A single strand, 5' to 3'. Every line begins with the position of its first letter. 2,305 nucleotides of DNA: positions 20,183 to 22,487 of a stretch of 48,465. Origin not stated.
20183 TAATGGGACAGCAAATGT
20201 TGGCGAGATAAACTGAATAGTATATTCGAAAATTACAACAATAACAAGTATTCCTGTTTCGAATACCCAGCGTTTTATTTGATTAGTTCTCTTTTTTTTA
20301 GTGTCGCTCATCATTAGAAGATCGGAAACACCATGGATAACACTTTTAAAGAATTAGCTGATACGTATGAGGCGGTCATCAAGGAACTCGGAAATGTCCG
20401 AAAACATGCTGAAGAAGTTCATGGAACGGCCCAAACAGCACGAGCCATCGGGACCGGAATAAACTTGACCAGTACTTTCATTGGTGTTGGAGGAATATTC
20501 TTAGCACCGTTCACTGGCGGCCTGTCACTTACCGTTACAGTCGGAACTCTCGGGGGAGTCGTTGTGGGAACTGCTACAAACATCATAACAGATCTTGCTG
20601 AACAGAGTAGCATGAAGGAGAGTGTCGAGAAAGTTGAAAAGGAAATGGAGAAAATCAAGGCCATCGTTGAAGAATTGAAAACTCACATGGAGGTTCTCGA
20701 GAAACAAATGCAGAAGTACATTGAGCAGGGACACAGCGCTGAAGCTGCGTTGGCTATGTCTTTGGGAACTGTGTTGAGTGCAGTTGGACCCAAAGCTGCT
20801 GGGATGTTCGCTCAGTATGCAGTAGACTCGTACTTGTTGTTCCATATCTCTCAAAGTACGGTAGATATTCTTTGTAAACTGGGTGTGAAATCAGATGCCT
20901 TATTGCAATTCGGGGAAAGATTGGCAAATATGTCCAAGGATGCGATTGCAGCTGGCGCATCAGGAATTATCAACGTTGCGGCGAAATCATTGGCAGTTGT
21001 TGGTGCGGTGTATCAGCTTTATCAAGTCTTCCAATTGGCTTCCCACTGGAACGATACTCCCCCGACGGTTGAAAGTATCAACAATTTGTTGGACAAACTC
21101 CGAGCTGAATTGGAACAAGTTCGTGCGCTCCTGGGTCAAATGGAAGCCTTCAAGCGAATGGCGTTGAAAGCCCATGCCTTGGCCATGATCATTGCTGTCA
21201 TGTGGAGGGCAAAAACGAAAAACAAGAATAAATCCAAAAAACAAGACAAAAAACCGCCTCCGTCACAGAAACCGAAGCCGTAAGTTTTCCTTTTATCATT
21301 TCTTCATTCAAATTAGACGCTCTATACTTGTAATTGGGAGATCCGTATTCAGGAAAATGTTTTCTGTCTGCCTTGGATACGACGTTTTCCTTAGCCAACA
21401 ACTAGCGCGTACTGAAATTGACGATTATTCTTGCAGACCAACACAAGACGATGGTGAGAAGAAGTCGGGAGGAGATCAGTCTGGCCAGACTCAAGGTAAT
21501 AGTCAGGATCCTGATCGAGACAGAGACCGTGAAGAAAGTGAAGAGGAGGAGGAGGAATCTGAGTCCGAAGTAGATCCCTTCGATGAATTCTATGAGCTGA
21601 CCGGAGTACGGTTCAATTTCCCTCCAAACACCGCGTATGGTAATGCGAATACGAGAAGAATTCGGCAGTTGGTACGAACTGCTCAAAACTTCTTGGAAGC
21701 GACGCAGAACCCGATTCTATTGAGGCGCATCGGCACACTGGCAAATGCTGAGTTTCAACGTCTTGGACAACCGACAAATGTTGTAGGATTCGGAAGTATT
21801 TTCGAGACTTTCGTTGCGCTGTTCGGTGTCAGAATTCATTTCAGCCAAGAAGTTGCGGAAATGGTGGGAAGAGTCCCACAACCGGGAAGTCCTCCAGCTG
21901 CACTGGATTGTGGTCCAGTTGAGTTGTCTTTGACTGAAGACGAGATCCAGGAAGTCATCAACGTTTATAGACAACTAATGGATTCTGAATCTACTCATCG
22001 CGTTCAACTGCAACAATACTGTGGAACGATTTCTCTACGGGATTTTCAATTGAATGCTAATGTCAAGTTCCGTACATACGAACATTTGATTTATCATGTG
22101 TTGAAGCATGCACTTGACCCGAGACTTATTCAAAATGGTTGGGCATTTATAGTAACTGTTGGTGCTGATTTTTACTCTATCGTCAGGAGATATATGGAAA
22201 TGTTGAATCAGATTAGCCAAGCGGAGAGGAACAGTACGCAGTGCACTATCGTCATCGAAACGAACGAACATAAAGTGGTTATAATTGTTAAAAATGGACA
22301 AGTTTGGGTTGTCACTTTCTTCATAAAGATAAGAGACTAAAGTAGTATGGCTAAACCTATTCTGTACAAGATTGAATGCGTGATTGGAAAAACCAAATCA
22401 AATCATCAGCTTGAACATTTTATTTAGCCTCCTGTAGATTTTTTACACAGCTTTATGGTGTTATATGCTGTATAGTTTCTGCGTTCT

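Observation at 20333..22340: Two-exon gene fusing an apolipoprotein-L-like pore-forming domain to an unrecognised ~270-aa C-terminal domain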

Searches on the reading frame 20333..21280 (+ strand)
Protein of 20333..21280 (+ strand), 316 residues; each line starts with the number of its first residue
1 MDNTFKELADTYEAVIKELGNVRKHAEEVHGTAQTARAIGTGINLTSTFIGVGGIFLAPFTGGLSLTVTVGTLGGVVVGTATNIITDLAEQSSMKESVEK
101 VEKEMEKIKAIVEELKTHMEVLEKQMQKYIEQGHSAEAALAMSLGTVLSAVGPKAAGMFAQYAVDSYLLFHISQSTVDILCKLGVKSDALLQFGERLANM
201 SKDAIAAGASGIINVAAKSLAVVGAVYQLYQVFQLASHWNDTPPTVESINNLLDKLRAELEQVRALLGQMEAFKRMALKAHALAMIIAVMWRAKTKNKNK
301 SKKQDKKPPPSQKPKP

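Call 5: search_protein_families(library=pfam, proteins=[window:20333-21280:+], max_evalue=10)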
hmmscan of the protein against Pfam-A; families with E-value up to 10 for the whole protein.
seq(316 aa): 66 families (the best 25 are shown)
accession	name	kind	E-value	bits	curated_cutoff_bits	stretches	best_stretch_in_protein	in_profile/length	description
PF05461.16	ApoL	-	7e-09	36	25.9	1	5-132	57-181/298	Apolipoprotein L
PF23991.1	DUF7310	-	2.1e-05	25.3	40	2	84-126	18-60/83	Coiled-coil region of unknown function (DUF7310)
PF05859.17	Mis12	-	0.00061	20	25.7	2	236-292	108-164/231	Mis12 protein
PF18052.6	Rx_N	-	0.0013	19.2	27.7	2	81-131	9-59/93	Rx N-terminal domain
PF04327.17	Peptidase_Prp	-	0.0022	18.6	27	1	76-131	38-90/90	Cysteine protease Prp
PF03961.19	FapA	-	0.0052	16.9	31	1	91-133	191-233/272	Flagellar Assembly Protein A beta solenoid domain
PF19111.5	DUF5798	-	0.0067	17.1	27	2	94-121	41-68/89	Family of unknown function (DUF5798)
PF14357.11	DUF4404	-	0.0086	17.1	27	1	95-139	2-46/83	Domain of unknown function (DUF4404)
PF14707.11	Sulfatase_C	-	0.012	16.6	30.9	1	83-129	60-106/127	C-terminal region of aryl-sulfatase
PF17107.11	SesA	-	0.013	16.1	26.3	1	90-119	58-87/122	N-terminal domain on NACHT_NTPase and P-loop NTPases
PF24079.1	UBR4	-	0.014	16.2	27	1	90-145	18-73/125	E3 ubiquitin-protein ligase UBR4-like domain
PF07889.17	DUF1664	-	0.015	15.8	34.6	1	91-127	82-118/124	Protein of unknown function (DUF1664)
PF13675.11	PilJ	-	0.015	15.8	26.6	1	102-138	75-107/114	Type IV pili methyl-accepting chemotaxis transducer N-term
PF01814.28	Hemerythrin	-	0.017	16.1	25.3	1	87-140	19-70/127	Hemerythrin HHE cation binding domain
PF08702.15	Fib_alpha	-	0.017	15.8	29.9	1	87-130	85-129/143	Fibrinogen alpha/beta chain family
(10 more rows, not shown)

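Call 21: find_homologous_proteins(query=window:20333-21214:+, max_evalue=10)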
Query seq(294 aa): 8000 candidates shared short words with the query, none scored E <= 10.

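Call 23: list_cluster_members(proteins=[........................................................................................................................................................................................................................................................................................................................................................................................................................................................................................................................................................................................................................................, window:20333-21280:+, window:22865-23425:+, P0001, window:21192-22337:+])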
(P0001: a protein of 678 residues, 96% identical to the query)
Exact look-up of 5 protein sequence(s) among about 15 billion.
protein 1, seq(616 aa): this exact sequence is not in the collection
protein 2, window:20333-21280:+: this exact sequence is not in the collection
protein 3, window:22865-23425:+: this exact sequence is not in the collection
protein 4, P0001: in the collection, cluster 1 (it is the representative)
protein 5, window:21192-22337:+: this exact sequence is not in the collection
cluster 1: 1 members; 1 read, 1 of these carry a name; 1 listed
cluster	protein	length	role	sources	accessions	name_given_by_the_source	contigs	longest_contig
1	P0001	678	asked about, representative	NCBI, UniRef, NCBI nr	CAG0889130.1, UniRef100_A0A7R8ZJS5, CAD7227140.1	unnamed protein product [Cyprideis torosa] | Uncharacterized protein n=1 Tax=Cyprideis torosa TaxID=163714 RepID=A0A7R8ZJS5_9CRUS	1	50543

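Call 37: predict_structure(protein=window:20333-21214:+)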
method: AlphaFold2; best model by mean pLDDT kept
length: 294 residues; sequences in the alignment: 1
mean_pLDDT: 44.8   pTM: 0.41
mean pLDDT of the five models: 44.8, 41.0, 37.4, 37.1, 35.2
residues with pLDDT >= 90: 0; 70-90: 1; 50-70: 114; < 50: 179
segments of 3 or more residues with pLDDT < 50: 1-96, 137-139, 164-198, 200-213, 235-241, 281-283, 285-294
pLDDT, mean of each block of 10 residues (from residue 1): 36 40 36 24 21 21 20 22 29 46 60 63 62 54 53 50 48 47 45 47 46 50 54 48 60 65 58 52 47 36
secondary structure, 60 per line:
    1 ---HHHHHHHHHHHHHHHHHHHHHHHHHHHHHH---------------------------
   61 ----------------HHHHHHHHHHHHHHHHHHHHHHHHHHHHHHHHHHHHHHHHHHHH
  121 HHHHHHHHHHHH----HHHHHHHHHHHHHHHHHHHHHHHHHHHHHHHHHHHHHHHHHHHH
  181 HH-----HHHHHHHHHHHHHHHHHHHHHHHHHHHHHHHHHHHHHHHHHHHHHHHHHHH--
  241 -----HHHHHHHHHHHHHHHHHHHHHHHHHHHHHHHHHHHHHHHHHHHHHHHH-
elements in order: H4-33 H77-132 H137-182 H188-238 H246-293

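Call 43: find_related_loci(query=window:20333-21214:+, collection=metagenome_contigs, flank=5000)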
Query seq(294 aa) (294 aa) in metagenome_contigs; peptide patterns used: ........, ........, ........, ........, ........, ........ (x = any residue, [..] = any of these).
386 stretches matched a pattern, but none encodes a relative of the query by tblastn (E <= 1e-3).

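Call 44: find_related_loci(query=window:20333-21214:+, collection=viral_contigs, flank=5000)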
Query seq(294 aa) (294 aa) in viral_contigs; peptide patterns used: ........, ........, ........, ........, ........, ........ (x = any residue, [..] = any of these).
40 stretches matched a pattern, but none encodes a relative of the query by tblastn (E <= 1e-3).

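Call 46: search_protein_families(library=ncbifam, max_evalue=10, proteins=[window:20333-21214:+])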
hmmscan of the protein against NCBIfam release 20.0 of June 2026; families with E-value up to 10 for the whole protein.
seq(294 aa): 30 families (the best 25 are shown)
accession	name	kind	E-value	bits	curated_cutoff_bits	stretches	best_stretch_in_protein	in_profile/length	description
NF047388.1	SA1320_fam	subfamily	0.00072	18.1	230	1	6-133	476-579/644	SA1320 family protein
NF047362.1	CT392_fam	equivalog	0.0015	17.5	160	1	79-136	82-139/383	CT392 family protein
NF010745.0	PRK14147.1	equivalog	0.0063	16.4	184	1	86-158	15-85/172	nucleotide exchange factor GrpE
NF043058.1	T4SS_LegC2C7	subfamily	0.009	15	350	1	92-132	125-165/348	LegC2/C7 family Dot/Icm T4SS effector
NF045982.1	Mbov0283_fam_LP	subfamily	0.014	15.9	65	1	81-128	24-71/117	Mbov_0283/Mbov_0339 family surface lipoprotein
NF053525.1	thylo_ssr2422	subfamily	0.015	15.7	38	1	91-128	11-48/77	ssr2422 family thylakoid membrane protein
NF001249.0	PRK00218.1-5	equivalog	0.015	15.1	324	1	70-156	66-149/208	high frequency lysogenization protein HflD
NF047515.1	SpiroCoCo_C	equivalog_domain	0.015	14.5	125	1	84-125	192-233/313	SpiroCoCo family coiled-coil protein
NF004438.0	PRK05776.1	equivalog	0.016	13.3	793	1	68-171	521-622/677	DNA topoisomerase I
NF003034.1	PRK03918.1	equivalog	0.021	12.8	700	1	82-129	324-371/878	DNA double-strand break repair ATPase Rad50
TIGR02169.1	SMC_prok_A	equivalog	0.054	11.1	729.4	1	90-137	289-336/1165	chromosome segregation protein SMC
TIGR02894.1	DNA_bind_RsfA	subfamily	0.062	13.4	126.45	1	81-134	82-135/161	RsfA family transcriptional regulator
NF053563.1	Rkd4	equivalog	0.07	11.2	860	1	90-132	337-379/747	arcadin-4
NF038218.1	IcmG_DotF_IVB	equivalog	0.086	12.5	200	1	90-132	132-174/266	type IVB secretion system protein IcmG/DotF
NF049871.2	cytotoxin_MakA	exception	0.097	11.6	320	1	33-80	189-231/354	alpha-pore-forming cytotoxin MakA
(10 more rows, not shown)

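Call 52: fold_search(model_id=the predicted structure, library=pdb)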
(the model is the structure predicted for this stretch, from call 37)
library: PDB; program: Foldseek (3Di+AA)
matches with E <= 10: 695; with E <= 0.001: 0
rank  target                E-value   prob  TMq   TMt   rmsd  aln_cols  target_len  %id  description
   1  4uos                  5.9e-03  1.00  0.29  0.38   8.1       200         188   13  Thermodynamic hyperstability in parametrically designed helical bundles (released 2014-11-05)
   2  8gl3                  2.5e-02  1.00  0.45  0.65   4.5       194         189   13  De novo design of monomeric helical bundles for pH-controlled membrane lysis (released 2023-09-06)
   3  6egc                  4.2e-02  1.00  0.32  0.56   7.5       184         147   10  Single-chain version of 2L4HC2_23 (PDB 5J0K) (released 2019-05-29)
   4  4tql_A                5.7e-02  0.35  0.17  0.20  26.7       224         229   12  Computationally designed three helix bundle (released 2014-10-15)
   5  7jh6_A                6.9e-02  1.00  0.41  0.64   4.6       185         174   14  De novo designed two-domain di-Zn(II) and porphyrin-binding protein (released 2020-12-09)
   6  6ixv_A                7.3e-02  0.66  0.23  0.29  22.8       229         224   16  Crystal structure of SH3BP5-Rab11a (released 2019-03-20)
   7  6ixe                  7.7e-02  0.85  0.27  0.35  23.2       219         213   14  Crystal structure of SeMet apo SH3BP5 (I41) (released 2019-03-20)
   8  7x8v_A                8.9e-02  0.92  0.30  0.42   7.7       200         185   12  Cooperative regulation of PBI1 and MAPKs controls WRKY45 transcription factor in rice immunity (released 2022-04-06)
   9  8w6f_A                9.9e-02  0.99  0.34  0.55   6.5       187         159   11  Apo structure of HBC binder (released 2024-11-27)
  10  8tn1_A                1.0e-01  0.97  0.29  0.52   6.8       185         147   12  De novo designed protein binds poly ADP ribose polymerase inhibitors (PARPi) - apo (released 2024-04-24)
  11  7xge_C                1.0e-01  0.41  0.19  0.27  10.6       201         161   14  Crystal structure of MCL-1 in complex with computationally designed inhibitor protein (released 2022-07-20)
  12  2ap3                  1.2e-01  0.98  0.39  0.54   6.4       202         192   13  1.6 A Crystal Structure of a Conserved Protein of Unknown Function from Staphylococcus aureus (released 2005-09-27)
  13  6ixv_D                1.2e-01  0.72  0.26  0.32  20.5       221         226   15  Crystal structure of SH3BP5-Rab11a (released 2019-03-20)
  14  8dt0_A                1.2e-01  0.47  0.17  0.30  12.8       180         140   16  Scaffolding protein functional sites using deep learning (released 2022-08-10)
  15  6djl_E                1.3e-01  0.77  0.28  0.35  22.1       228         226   15  Crystal structure of the Rab11 GEF SH3BP5 bound to nucleotide free Rab11A (released 2018-09-26)
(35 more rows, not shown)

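Call 76: search_protein_families(library=padloc, max_evalue=1, proteins=[window:20333-21214:+])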
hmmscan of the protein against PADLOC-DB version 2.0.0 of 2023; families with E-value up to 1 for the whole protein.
seq(294 aa): 7 families
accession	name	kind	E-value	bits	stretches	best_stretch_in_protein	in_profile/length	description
PDLC03841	LeoBC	-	6.2e-05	20.3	1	7-270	412-595/601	-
PDLC00025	DruG2|DruG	-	0.0016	15.1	1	83-160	373-451/704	Unknown function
PDLC00883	HORMA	-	0.0049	14.7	1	64-125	9-68/167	HORMA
PDLC03863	LmuB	-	0.017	11.8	1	91-140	336-385/610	-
PDLC04407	PDC-M09A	-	0.021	12.3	2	93-157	55-118/282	-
PDLC03859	LmuB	-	0.021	12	1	90-132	443-485/611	-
PDLC03842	LeoB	-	0.17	8.7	1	44-130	433-517/568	-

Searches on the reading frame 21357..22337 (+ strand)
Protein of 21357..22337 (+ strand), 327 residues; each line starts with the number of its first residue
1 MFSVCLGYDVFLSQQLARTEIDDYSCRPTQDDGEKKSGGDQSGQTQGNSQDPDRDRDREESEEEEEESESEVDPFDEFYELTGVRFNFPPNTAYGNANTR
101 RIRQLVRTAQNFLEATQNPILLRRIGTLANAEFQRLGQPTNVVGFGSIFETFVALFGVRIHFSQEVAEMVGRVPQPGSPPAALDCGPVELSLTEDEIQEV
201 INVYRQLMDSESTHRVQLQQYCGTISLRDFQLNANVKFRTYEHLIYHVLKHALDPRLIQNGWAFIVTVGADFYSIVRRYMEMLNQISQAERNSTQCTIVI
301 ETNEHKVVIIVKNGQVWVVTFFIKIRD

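Call 57: list_cluster_members(proteins=[window:21357-22337:+, window:21669-22337:+, window:21693-22337:+])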
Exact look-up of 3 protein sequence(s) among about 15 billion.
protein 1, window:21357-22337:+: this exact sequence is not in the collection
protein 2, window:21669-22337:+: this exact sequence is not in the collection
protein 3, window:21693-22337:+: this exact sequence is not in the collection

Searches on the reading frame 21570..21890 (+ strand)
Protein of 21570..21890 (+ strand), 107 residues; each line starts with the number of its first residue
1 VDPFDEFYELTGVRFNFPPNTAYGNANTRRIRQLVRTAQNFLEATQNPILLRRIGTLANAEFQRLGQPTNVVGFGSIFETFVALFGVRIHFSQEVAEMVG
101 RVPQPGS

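Call 45: search_protein_families(library=pfam, max_evalue=10, proteins=[window:21570-21890:+])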
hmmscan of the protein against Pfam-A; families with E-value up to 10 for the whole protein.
seq(107 aa): 1 family
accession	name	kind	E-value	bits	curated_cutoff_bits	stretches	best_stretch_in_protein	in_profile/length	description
PF08134.16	cIII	-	0.17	12.2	25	1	29-43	23-37/37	cIII protein family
